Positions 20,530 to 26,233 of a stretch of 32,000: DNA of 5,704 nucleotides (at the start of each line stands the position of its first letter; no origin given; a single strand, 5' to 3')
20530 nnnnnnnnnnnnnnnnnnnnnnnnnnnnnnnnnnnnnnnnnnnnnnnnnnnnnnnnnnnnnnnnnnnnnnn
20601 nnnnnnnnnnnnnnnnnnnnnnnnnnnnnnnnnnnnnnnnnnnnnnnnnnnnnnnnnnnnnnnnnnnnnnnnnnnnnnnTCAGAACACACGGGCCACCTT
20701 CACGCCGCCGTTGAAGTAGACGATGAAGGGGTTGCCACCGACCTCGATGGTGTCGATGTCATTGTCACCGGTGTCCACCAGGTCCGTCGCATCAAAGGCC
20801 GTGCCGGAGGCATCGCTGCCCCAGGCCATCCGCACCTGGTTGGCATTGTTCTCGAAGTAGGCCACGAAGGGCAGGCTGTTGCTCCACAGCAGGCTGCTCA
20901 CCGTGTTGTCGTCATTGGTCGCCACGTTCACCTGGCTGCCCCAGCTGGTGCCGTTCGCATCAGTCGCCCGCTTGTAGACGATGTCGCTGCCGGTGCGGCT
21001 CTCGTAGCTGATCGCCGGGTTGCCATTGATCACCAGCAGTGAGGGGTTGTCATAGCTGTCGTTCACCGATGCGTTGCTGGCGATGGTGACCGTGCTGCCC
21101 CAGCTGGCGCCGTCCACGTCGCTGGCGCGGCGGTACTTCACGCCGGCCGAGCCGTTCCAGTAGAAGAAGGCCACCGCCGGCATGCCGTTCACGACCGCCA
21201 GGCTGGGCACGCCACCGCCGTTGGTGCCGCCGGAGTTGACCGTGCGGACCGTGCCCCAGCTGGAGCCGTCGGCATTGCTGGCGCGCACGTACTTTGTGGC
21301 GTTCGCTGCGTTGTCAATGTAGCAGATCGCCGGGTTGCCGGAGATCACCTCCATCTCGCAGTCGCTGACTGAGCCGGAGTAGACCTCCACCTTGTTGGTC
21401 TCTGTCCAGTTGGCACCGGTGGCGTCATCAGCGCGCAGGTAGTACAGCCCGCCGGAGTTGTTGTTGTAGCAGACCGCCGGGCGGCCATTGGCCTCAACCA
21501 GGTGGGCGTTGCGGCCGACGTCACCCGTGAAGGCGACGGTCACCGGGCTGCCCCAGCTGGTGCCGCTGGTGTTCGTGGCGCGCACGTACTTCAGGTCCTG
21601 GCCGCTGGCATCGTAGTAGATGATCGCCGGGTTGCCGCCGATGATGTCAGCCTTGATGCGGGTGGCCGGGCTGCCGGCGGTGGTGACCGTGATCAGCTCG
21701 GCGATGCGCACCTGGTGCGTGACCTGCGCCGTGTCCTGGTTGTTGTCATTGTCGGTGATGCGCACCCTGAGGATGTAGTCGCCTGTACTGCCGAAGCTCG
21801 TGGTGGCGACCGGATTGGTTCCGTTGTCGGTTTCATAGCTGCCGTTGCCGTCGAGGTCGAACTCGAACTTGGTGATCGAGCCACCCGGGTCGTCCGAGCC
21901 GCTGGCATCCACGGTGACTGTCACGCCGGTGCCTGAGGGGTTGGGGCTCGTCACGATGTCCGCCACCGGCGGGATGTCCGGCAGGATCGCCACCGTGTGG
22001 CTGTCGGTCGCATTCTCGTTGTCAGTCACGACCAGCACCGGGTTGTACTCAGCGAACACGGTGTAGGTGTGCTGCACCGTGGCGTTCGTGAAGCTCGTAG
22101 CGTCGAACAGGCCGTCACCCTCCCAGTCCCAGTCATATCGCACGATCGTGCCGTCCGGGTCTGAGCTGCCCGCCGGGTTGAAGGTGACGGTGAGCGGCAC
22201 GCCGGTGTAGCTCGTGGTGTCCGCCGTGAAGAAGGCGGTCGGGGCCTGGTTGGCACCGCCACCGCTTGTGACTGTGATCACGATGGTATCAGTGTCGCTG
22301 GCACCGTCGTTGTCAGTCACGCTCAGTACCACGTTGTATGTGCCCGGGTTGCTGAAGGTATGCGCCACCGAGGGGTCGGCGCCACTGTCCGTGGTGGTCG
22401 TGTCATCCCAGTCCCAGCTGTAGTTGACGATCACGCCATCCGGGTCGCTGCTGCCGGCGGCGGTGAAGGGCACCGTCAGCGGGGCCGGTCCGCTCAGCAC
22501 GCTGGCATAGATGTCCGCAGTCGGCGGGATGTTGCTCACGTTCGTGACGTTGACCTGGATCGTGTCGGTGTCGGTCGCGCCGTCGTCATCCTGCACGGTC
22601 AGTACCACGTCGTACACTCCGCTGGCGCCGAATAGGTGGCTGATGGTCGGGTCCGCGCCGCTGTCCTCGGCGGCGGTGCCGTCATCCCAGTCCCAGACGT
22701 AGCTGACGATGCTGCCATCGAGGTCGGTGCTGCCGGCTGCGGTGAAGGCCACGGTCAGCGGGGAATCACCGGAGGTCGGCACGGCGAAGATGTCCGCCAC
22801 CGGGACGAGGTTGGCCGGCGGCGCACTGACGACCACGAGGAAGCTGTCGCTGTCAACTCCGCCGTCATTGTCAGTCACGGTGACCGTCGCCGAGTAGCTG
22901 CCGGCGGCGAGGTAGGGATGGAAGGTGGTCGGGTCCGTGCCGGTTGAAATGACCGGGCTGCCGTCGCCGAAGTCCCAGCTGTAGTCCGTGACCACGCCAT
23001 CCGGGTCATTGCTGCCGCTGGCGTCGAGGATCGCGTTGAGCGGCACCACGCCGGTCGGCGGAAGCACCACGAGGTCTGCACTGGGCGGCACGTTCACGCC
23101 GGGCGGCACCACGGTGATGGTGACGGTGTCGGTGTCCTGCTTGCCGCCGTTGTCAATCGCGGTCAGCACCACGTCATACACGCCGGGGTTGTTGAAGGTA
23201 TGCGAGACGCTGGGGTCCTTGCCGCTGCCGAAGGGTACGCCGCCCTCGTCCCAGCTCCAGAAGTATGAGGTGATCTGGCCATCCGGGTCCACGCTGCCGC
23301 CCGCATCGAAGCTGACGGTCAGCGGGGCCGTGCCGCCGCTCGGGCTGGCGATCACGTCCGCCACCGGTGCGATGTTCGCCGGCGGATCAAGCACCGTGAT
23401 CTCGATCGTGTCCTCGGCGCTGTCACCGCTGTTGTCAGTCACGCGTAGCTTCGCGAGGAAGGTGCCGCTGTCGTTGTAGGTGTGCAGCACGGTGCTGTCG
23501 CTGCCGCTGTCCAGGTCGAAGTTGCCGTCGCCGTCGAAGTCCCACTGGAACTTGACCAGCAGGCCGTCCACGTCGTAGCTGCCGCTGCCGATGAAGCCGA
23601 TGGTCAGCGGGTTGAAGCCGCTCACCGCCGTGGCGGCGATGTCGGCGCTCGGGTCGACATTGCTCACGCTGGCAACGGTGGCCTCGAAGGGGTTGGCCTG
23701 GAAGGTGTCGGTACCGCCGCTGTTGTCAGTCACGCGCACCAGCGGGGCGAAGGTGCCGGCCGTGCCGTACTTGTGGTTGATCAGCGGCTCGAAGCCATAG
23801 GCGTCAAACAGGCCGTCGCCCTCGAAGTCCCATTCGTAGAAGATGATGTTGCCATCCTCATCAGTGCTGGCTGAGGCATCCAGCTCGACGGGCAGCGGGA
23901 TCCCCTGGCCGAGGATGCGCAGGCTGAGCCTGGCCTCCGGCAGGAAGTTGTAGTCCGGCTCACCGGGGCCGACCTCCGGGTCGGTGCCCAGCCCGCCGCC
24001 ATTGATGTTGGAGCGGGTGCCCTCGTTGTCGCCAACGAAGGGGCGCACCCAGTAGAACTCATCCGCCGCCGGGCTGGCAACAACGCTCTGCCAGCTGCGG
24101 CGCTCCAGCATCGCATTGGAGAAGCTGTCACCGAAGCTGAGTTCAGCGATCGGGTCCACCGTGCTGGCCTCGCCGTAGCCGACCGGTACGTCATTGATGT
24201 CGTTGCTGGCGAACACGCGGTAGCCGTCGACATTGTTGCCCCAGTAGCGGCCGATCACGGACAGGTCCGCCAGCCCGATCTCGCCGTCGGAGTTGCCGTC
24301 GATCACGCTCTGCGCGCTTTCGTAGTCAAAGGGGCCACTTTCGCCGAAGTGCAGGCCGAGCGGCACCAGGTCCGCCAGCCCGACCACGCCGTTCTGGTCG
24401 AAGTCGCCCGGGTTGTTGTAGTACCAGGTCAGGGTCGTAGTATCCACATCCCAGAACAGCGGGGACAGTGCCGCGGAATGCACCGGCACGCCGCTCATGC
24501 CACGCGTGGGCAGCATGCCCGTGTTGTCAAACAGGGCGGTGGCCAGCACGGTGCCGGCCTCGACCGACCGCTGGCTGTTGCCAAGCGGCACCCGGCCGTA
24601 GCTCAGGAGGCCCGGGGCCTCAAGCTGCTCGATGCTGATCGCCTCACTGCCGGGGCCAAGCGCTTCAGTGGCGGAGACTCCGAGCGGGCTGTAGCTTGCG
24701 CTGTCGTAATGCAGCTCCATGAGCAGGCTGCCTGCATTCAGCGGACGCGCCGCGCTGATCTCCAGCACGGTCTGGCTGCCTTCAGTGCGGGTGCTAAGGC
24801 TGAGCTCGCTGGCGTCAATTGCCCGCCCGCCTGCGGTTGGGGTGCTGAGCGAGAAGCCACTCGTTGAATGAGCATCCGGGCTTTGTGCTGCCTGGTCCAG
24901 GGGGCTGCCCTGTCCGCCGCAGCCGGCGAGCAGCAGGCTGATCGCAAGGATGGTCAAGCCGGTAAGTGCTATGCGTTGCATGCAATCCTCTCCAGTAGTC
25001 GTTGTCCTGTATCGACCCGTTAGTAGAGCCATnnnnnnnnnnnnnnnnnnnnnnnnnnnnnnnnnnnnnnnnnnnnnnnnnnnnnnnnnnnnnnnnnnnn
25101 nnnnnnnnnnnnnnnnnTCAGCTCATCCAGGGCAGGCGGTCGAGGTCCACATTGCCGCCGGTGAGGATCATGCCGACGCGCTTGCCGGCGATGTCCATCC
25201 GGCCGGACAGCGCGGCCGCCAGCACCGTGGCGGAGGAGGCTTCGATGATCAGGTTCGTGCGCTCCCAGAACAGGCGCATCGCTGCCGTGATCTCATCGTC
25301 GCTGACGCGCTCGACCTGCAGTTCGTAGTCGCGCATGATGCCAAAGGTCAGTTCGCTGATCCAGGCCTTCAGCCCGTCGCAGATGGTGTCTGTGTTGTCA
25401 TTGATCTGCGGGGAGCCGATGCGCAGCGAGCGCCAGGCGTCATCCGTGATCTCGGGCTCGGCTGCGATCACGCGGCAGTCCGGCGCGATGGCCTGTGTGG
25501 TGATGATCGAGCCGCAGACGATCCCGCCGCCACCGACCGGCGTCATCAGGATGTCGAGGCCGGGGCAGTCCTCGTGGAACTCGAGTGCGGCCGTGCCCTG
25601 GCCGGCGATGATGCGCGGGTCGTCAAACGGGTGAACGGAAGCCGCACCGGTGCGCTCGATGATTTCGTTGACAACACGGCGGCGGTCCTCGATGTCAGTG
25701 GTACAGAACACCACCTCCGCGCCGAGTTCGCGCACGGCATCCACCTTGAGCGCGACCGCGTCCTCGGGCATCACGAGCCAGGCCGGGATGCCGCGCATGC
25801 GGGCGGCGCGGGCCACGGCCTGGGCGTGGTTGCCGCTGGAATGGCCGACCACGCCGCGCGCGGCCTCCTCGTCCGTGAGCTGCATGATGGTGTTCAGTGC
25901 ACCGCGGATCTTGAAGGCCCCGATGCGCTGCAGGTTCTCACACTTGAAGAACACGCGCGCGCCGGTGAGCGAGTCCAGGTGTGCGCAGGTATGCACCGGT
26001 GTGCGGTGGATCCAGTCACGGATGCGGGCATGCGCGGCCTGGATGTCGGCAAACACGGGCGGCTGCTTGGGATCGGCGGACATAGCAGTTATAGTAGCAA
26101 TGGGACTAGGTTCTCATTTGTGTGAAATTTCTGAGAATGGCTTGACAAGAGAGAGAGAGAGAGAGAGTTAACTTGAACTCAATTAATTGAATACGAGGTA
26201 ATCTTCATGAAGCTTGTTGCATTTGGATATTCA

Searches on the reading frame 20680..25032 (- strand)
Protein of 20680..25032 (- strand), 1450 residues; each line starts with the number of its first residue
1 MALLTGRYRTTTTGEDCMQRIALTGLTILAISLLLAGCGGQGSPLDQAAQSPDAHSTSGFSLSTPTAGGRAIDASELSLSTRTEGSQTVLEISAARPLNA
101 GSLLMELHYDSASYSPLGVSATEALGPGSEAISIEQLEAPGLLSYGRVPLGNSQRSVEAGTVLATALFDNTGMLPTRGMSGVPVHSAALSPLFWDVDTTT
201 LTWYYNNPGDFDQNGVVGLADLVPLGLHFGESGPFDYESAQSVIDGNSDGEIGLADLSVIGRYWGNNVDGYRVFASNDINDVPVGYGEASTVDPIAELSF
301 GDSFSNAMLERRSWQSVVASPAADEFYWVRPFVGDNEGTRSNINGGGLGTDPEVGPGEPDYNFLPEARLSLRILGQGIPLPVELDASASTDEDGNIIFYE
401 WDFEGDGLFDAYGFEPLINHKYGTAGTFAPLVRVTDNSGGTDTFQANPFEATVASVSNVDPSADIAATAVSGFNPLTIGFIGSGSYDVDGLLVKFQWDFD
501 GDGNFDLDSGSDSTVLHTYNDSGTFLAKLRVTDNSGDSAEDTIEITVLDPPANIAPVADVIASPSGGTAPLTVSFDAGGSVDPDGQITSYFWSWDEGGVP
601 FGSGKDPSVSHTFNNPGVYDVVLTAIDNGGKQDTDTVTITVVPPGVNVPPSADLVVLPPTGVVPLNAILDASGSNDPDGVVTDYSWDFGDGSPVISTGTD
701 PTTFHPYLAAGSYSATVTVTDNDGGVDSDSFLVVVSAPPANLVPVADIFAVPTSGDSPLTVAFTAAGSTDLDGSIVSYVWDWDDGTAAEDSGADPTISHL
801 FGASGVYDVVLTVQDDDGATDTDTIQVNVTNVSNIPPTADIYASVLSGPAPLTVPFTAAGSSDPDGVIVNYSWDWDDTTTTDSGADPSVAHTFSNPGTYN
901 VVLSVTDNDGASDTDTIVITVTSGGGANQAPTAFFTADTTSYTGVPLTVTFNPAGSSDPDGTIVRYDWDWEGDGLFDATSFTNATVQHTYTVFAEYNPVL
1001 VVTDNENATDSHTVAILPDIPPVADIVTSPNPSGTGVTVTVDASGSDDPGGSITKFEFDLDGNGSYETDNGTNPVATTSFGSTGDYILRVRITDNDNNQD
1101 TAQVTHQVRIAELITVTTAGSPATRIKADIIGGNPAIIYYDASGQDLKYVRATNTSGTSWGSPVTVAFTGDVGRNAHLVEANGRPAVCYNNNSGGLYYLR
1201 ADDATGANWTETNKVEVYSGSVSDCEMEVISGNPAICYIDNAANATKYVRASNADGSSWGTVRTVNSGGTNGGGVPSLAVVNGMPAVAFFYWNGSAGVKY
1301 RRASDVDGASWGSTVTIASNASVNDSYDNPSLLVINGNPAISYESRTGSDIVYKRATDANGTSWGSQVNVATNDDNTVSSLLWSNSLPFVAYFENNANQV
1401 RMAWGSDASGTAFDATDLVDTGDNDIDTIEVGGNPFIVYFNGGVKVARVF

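Call 70: search_protein_families(library=pfam, proteins=[window:20680-25032:-], max_evalue=0.01)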
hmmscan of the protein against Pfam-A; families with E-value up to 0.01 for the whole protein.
window:20680-25032:- (1450 aa): 11 families
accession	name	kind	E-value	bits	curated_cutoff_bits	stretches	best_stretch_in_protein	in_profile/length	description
PF18911.6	PKD_4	-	2.5e-109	358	27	8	553-641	1-85/85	PKD domain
PF00801.26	PKD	-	8.8e-72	237.6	23.5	8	658-734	12-80/80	PKD domain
PF22352.2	K319L-like_PKD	-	3.3e-50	168.4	27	7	760-829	13-84/84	K319L-like, PKD domain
PF21027.3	Sde0182_C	-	8e-10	39.6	27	0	853-888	1-33/83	Cellulose-binding protein Sde0182, C-terminal domain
PF07495.19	Y_Y_Y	-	2.5e-09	37.3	26.6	0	1053-1105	7-59/65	Y_Y_Y domain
PF08329.16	ChitinaseA_N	-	3.8e-06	27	21.2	0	873-927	59-113/133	Chitinase A, N-terminal domain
PF06832.18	BiPBP_C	-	5.5e-06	26.6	26.8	0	836-914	17-87/90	Penicillin-Binding Protein C-terminus Family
PF18981.6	InlK_D3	-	0.00021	21.7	25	0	612-641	45-75/75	Internalin K domain (D3/D4)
PF05345.18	He_PIG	-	0.00022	22.1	24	0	707-735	67-95/96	Putative Ig domain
PF15418.12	DUF4625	-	0.006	17.3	27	0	895-921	104-130/131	Domain of unknown function (DUF4625)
PF13860.13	FlgD_ig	-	0.0075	16.7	27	0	501-535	8-46/79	FlgD Ig-like domain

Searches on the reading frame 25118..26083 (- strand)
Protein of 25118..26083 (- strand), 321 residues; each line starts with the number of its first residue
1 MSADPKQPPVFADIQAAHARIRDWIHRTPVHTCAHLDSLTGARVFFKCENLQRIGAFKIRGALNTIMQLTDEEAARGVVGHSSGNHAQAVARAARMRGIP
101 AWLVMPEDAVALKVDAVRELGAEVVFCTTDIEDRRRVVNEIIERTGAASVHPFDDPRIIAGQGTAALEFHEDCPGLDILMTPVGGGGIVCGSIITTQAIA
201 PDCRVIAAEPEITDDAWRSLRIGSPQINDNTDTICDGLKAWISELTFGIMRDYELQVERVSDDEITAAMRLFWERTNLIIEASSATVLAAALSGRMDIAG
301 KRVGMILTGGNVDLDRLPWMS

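Call 3: search_protein_families(library=pfam, proteins=[window:25118-26083:-], max_evalue=1)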
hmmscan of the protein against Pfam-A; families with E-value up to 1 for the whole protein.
window:25118-26083:- (321 aa): 3 families
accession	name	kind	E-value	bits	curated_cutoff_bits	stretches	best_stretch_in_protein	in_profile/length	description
PF00291.31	PALP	-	1.7e-74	251.3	35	1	22-309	2-295/295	Pyridoxal-phosphate dependent enzyme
PF19799.5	DUF6282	-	0.023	14.9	26.8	1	58-126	124-194/196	Family of unknown function (DUF6282)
PF00148.24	Oxidored_nitro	-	0.088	12.1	28.6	1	54-137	227-311/399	Nitrogenase component 1 type Oxidoreductase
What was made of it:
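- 25118..26083 (-): Left flank: PLP-dependent dehydratase (PALP; BhcB/threo-3-hydroxyaspartate ammonia-lyase-like), a core gene with GC3 0.89. Pfam PALP 1.7e-74 (call 3).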

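Call 4: search_protein_families(library=ncbifam, proteins=[window:25118-26083:-], max_evalue=1)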
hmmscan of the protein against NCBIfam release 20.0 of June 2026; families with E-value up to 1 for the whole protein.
window:25118-26083:- (321 aa): 45 families (the best 25 are shown)
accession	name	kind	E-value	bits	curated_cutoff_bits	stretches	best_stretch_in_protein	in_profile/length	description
NF045641.2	BHydaspDhtseBhcB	equivalog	1.1e-121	405.7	550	1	9-319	2-312/312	beta-hydroxyaspartate dehydratase BhcB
NF005454.0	PRK07048.1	equivalog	2.8e-103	345.5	452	1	6-317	4-316/324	threo-3-hydroxy-L-aspartate ammonia-lyase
TIGR01127.1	ilvA_1Cterm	equivalog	3.7e-83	279.6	378.75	1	28-317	1-291/380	threonine ammonia-lyase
NF005600.0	PRK07334.1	equivalog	1.1e-80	271.3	496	1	11-313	12-313/408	threonine ammonia-lyase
NF005292.0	PRK06815.1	equivalog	5.1e-73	245.9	371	1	11-317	5-313/320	threonine/serine dehydratase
NF006389.0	PRK08638.1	equivalog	7.4e-72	242.1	453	1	10-317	10-320/333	bifunctional threonine ammonia-lyase/L-serine ammonia-lyase TdcB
NF006094.0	PRK08246.1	subfamily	1.3e-68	231.7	331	1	12-317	8-309/310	serine/threonine dehydratase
NF005680.0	PRK07476.1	equivalog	1.2e-66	225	413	1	12-315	8-314/326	hydroxyectoine utilization dehydratase EutB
NF005147.0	PRK06608.1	equivalog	1.2e-63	215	380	1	11-314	8-313/339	serine/threonine dehydratase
TIGR02991.1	ectoine_eutB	equivalog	3e-63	213.7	413.35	1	12-315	4-309/317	hydroxyectoine utilization dehydratase EutB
NF006674.0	PRK09224.1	subfamily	1.6e-62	211.9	577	1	17-320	15-322/508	threonine ammonia-lyase IlvA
NF006390.0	PRK08639.1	equivalog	2.3e-60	204.7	421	1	10-318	8-321/418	threonine ammonia-lyase IlvA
TIGR01124.1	ilvA_2Cterm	equivalog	1e-59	202.5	411.3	1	18-320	8-314/499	threonine ammonia-lyase, biosynthetic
NF004771.0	PRK06110.1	equivalog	5.4e-58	196.6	317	1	12-316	6-311/323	threonine dehydratase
NF009130.0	PRK12483.1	subfamily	2.4e-57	194.7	801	1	18-319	28-333/521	threonine ammonia-lyase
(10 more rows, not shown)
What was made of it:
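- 25118..26083 (-): NCBIfam BhcB-like 1e-121, below the curated cutoff (call 4).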
